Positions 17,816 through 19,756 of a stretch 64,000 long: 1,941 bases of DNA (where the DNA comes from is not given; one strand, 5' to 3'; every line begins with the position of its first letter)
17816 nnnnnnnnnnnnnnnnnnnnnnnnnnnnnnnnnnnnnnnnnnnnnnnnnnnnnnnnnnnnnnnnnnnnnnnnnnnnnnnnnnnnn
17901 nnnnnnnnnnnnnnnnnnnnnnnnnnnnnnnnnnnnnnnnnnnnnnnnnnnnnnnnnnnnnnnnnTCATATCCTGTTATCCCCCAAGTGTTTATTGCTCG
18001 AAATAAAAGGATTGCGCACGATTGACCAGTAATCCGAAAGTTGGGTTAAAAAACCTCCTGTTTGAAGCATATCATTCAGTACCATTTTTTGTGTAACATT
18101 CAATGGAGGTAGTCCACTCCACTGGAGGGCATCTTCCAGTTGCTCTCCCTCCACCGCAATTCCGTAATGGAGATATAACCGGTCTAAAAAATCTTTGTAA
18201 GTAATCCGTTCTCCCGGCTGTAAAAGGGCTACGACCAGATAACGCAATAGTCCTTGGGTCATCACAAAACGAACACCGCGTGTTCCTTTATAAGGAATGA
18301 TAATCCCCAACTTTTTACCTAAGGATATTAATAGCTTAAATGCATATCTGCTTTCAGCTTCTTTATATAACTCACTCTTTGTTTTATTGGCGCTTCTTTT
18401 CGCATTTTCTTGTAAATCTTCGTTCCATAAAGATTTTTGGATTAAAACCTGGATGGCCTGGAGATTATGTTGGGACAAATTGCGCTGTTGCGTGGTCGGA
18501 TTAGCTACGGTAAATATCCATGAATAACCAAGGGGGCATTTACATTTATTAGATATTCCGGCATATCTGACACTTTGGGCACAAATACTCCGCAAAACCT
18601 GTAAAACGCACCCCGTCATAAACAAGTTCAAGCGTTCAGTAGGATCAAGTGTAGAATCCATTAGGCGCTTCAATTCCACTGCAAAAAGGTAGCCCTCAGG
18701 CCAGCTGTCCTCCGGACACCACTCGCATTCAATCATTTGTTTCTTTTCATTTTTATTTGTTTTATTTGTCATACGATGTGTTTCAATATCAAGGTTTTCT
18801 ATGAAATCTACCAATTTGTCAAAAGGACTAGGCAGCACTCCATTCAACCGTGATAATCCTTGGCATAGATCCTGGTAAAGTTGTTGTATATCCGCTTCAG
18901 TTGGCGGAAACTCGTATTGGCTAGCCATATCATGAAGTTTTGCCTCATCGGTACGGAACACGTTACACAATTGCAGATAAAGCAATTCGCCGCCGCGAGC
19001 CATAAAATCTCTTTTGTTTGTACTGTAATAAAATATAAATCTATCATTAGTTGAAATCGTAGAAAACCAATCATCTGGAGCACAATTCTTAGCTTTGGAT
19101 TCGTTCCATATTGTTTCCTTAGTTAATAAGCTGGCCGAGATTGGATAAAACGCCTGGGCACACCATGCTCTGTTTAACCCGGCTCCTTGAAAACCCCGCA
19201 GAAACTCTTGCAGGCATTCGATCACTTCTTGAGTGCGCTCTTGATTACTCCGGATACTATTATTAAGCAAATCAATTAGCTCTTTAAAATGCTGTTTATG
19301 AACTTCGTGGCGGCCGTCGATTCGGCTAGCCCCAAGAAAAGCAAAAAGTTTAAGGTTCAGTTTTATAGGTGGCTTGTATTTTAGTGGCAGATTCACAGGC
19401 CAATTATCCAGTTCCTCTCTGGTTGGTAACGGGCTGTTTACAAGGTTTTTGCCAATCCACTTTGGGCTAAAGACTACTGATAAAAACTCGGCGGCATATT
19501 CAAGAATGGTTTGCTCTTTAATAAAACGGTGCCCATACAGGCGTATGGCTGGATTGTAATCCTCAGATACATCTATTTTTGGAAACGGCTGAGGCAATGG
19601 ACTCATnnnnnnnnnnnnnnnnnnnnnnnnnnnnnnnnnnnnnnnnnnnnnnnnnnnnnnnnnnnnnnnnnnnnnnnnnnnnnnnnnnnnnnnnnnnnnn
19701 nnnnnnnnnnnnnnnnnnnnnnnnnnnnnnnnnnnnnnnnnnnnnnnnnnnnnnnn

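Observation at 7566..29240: Eight-gene AT-rich operon: candidate undescribed composite modification/restriction defence system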

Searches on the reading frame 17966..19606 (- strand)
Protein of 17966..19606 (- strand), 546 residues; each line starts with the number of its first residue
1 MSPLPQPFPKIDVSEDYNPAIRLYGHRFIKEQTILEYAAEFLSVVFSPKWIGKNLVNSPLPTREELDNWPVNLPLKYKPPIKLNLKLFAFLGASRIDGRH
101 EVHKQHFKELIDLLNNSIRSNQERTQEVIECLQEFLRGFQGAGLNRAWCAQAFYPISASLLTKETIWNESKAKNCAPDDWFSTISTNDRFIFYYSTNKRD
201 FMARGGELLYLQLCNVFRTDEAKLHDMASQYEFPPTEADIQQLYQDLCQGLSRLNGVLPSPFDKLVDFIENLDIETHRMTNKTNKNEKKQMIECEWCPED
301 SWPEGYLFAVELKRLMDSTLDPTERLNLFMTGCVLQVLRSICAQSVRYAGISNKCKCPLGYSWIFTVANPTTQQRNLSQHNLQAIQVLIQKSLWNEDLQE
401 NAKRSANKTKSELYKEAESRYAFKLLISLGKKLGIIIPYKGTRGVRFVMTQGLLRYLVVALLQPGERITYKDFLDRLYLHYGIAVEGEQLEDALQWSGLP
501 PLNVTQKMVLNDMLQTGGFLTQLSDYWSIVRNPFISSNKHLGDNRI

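Call 3: search_protein_families(library=padloc, proteins=[window:17966-19606:-], max_evalue=0.01)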
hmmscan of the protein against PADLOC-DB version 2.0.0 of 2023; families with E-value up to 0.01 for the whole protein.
window:17966-19606:- (546 aa): 4 families
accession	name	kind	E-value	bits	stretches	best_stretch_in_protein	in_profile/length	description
PDLC02799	SspG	-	1.1e-20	72.1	1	376-534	338-498/498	SspG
PDLC02800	SspG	-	4.8e-11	40.3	1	393-534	338-476/476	SspG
PDLC02802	SspG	-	7.9e-09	32.8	1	429-534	416-519/519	SspG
PDLC02801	SspG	-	9.4e-08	28.9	1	400-489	396-483/533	SspG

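Call 4: search_protein_families(library=pfam, proteins=[window:17966-19606:-], max_evalue=0.01)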
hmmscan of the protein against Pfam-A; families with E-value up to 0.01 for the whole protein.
window:17966-19606:- (546 aa): 0 families

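Call 5: search_protein_families(library=ncbifam, proteins=[window:17966-19606:-], max_evalue=0.001)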
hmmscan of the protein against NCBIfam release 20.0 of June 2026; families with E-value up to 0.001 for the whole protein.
window:17966-19606:- (546 aa): 0 families

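Call 28: find_related_loci(query=A1, collection=genome_contigs, flank=10000)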
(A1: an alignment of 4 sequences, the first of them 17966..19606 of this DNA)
Query A1 (546 aa) in genome_contigs; peptide patterns used: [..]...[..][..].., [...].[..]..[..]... (x = any residue, [..] = any of these).
176 stretches matched a pattern; 14 encode a relative of the query (tblastn E <= 1e-3); 14 distinct loci.
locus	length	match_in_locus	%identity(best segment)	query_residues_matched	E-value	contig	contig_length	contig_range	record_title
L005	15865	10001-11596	56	4-534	0e+0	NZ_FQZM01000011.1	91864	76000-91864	Desulfofundulus thermosubterraneus DSM 16057, whole genome shotgun sequence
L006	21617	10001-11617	55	2-534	0e+0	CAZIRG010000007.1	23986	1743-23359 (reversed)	MAG TPA_asm: uncultured Syntrophomonadaceae bacterium isolate binchicken_co375_97 genome assembly, contig: NODE_546_leng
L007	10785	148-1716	52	4-534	3e-177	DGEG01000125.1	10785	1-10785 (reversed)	MAG TPA_asm: Firmicutes bacterium UBA3932 UBA3932_contig_20528, whole genome shotgun sequence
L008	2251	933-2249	60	1-450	0e+0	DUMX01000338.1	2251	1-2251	MAG TPA_asm: Gelria sp. isolate AS05jafATM_10 77063_AS05, whole genome shotgun sequence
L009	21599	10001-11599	52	4-534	1e-169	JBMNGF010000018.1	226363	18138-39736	MAG: Syntrophaceticus sp. isolate SBF912LR0HQ0155 contig_6410, whole genome shotgun sequence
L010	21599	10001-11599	47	4-534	1e-159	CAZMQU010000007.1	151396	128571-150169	MAG TPA_asm: uncultured Halanaerobiales bacterium isolate SRP192927_co8_322 genome assembly, contig: NODE_44_length_1513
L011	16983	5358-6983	48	1-537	2e-158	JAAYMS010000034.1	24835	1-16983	MAG: Bacillota bacterium isolate AS20ysBPTH_44 12346_AS20, whole genome shotgun sequence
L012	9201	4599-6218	47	4-534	6e-157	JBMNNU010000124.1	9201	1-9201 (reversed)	MAG: Chloroflexota bacterium isolate SBF912SR1HQ0014 scaffold_26180_c1, whole genome shotgun sequence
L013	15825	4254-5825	48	4-534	1e-156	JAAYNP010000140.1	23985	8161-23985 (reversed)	MAG: Bacillota bacterium isolate AS21ysBPME_219 3208_AS21, whole genome shotgun sequence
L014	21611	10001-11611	48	4-534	1e-162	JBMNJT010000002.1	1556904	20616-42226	MAG: Bacillota bacterium isolate SBF912LR0HQ0142 contig_24999, whole genome shotgun sequence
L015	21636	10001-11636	39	4-534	1e-110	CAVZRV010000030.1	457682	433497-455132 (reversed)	MAG: uncultured Acidobacteriota bacterium isolate MFD05684.bin.2.2 genome assembly, contig: contig_7124, whole genome sh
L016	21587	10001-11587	44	4-534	1e-131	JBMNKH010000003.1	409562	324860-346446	MAG: Bacillota bacterium isolate SBF912LR0HQ0183 contig_42549, whole genome shotgun sequence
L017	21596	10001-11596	39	7-534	6e-119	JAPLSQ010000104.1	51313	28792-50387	MAG: Candidatus Sumerlaeota bacterium isolate LacPavin_0419_WC70S_MAG_58_10 LacPavin_0419_WC70S_scaffold_187408, whole g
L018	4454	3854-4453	61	4-204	2e-74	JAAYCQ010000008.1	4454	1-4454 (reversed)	MAG: Syntrophomonadaceae bacterium isolate AS06rmzACSIP_469 16578_AS06, whole genome shotgun sequence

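Call 41: search_protein_families(library=pfam, proteins=[window:17966-19606:-], max_evalue=1)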
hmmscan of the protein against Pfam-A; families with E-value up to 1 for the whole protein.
window:17966-19606:- (546 aa): 2 families
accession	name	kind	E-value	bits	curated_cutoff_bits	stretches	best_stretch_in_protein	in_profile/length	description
PF19446.4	DUF5984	-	0.021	14.6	23.8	1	215-309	40-133/245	Family of unknown function (DUF5984)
PF02961.22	SAM_BAF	-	0.22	12.5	25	1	90-137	39-86/88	Barrier to autointegration factor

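Call 42: search_protein_families(library=padloc, proteins=[window:17966-19606:-], max_evalue=1)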
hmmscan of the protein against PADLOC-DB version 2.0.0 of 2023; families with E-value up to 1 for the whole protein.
window:17966-19606:- (546 aa): 4 families
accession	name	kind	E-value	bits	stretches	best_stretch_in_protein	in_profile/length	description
PDLC02799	SspG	-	1.1e-20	72.1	3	376-534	338-498/498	SspG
PDLC02800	SspG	-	4.8e-11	40.3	2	393-534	338-476/476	SspG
PDLC02802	SspG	-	7.9e-09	32.8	1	429-534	416-519/519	SspG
PDLC02801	SspG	-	9.4e-08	28.9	2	400-489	396-483/533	SspG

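Call 79: find_related_loci(query=A1, collection=metagenome_contigs, flank=10000)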
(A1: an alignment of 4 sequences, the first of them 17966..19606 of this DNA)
Query A1 (546 aa) in metagenome_contigs; peptide patterns used: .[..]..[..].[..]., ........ (x = any residue, [..] = any of these).
326 stretches matched a pattern; 89 encode a relative of the query (tblastn E <= 1e-3); the best 80 are kept; 80 distinct loci.
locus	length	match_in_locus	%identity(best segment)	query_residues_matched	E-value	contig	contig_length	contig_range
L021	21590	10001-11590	59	4-537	0e+0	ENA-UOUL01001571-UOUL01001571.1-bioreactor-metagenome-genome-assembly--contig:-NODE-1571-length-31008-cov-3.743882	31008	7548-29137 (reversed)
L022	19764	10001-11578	56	4-535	0e+0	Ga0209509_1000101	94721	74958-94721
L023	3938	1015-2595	56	4-534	0e+0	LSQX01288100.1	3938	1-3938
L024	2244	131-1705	57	4-534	0e+0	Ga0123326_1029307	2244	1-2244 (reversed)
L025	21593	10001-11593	55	4-537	0e+0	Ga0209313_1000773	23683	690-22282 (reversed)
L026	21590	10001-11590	57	4-537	0e+0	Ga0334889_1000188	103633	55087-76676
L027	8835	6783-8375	57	4-536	0e+0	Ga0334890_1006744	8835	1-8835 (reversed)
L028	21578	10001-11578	55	4-534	0e+0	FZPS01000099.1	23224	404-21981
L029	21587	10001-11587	55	2-534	0e+0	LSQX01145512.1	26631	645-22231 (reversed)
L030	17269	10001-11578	55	4-534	0e+0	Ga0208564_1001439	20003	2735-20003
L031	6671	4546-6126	55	4-534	0e+0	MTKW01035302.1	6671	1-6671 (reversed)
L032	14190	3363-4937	56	4-534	0e+0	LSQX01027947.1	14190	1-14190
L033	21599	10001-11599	54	1-534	0e+0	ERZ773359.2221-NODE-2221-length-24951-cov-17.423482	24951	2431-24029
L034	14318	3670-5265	53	2-534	2e-180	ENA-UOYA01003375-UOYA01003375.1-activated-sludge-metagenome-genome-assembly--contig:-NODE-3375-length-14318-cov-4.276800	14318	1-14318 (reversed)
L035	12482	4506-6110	51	1-534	1e-173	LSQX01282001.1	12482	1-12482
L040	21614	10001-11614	51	1-534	1e-167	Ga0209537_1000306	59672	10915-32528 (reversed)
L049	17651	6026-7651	48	1-537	8e-158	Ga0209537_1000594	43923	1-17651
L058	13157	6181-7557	52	77-534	7e-149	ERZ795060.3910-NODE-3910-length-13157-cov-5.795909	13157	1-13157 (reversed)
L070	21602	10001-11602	40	6-534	3e-129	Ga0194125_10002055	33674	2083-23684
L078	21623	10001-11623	38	3-534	1e-118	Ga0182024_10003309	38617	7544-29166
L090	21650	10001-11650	37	4-534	2e-111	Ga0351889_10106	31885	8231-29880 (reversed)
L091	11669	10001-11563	37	7-533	5e-109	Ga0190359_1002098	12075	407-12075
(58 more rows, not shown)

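Call 84: search_protein_families(library=pfam, proteins=[L078:4253-5470:+, L091:6570-7730:+, L090:4204-5388:+, L070:780-2099:+, L040:3935-5554:-, L040:3093-3935:-, L040:6-3089:-, L058:4751-5962:-, L015:4266-5009:+, L015:4994-5473:+], max_evalue=0.0001)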
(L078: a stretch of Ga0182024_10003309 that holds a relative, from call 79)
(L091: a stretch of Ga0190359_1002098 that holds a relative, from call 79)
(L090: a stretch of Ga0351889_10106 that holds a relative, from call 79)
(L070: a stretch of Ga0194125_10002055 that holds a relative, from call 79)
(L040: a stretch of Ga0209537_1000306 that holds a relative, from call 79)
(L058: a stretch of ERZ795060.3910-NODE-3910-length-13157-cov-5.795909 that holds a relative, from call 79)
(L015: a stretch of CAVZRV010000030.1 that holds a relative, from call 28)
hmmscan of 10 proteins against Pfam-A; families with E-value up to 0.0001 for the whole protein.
L078:4253-5470:+ (406 aa): 1 family
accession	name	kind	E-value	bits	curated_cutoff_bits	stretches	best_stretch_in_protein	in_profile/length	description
PF00266.25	Aminotran_5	-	1.6e-72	245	21.5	1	14-373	2-369/371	Aminotransferase class-V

L091:6570-7730:+ (387 aa): 1 family
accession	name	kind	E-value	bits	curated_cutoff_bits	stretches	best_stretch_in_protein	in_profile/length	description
PF00266.25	Aminotran_5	-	3.3e-65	220.9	21.5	1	10-332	1-342/371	Aminotransferase class-V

L090:4204-5388:+ (395 aa): 1 family
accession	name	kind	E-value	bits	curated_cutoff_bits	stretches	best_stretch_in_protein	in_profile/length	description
PF00266.25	Aminotran_5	-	1.7e-74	251.4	21.5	1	16-376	1-369/371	Aminotransferase class-V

L070:780-2099:+ (440 aa): 0 families

L040:3935-5554:- (540 aa): 1 family
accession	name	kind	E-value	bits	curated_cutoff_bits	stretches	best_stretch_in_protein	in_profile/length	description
PF01507.26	PAPS_reduct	-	4.1e-34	118.6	22.5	1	149-325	2-174/175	Phosphoadenosine phosphosulfate reductase domain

L040:3093-3935:- (281 aa): 1 family
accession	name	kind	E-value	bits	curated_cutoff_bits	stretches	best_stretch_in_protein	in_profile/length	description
PF13182.11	DUF4007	-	4e-74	249.8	27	1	3-272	1-288/288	Protein of unknown function (DUF4007)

L040:6-3089:- (1028 aa): 0 families

L058:4751-5962:- (404 aa): 1 family
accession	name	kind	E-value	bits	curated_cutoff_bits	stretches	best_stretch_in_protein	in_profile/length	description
PF00872.24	Transposase_mut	-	5.1e-58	197.2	21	1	5-343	23-353/379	Transposase, Mutator family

L015:4266-5009:+ (248 aa): 1 family
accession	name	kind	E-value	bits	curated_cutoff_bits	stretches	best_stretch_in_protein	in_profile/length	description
PF00266.25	Aminotran_5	-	4.2e-56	191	21.5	1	12-240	1-230/371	Aminotransferase class-V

L015:4994-5473:+ (160 aa): 1 family
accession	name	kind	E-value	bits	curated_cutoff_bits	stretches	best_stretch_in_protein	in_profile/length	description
PF00266.25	Aminotran_5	-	2.7e-11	43.5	21.5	1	2-130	249-369/371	Aminotransferase class-V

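Call 113: search_protein_families(library=padloc, proteins=[L017:7548-9989:+], max_evalue=0.01)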
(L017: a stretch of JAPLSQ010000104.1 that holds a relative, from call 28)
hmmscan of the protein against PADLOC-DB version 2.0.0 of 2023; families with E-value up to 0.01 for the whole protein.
L017:7548-9989:+ (814 aa): 5 families
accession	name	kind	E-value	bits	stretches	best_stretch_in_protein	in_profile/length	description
PDLC02793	SspF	-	2.3e-25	87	1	260-495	32-270/600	SspF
PDLC02795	SspF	-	4.6e-21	73.1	1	228-528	1-292/560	SspF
PDLC02796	SspF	-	6.4e-21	72.9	1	228-547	1-304/525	SspF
PDLC02798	SspF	-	2.2e-06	24.5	1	282-495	63-275/607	SspF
PDLC02797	SspF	-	0.00086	15.8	1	271-459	47-240/568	SspF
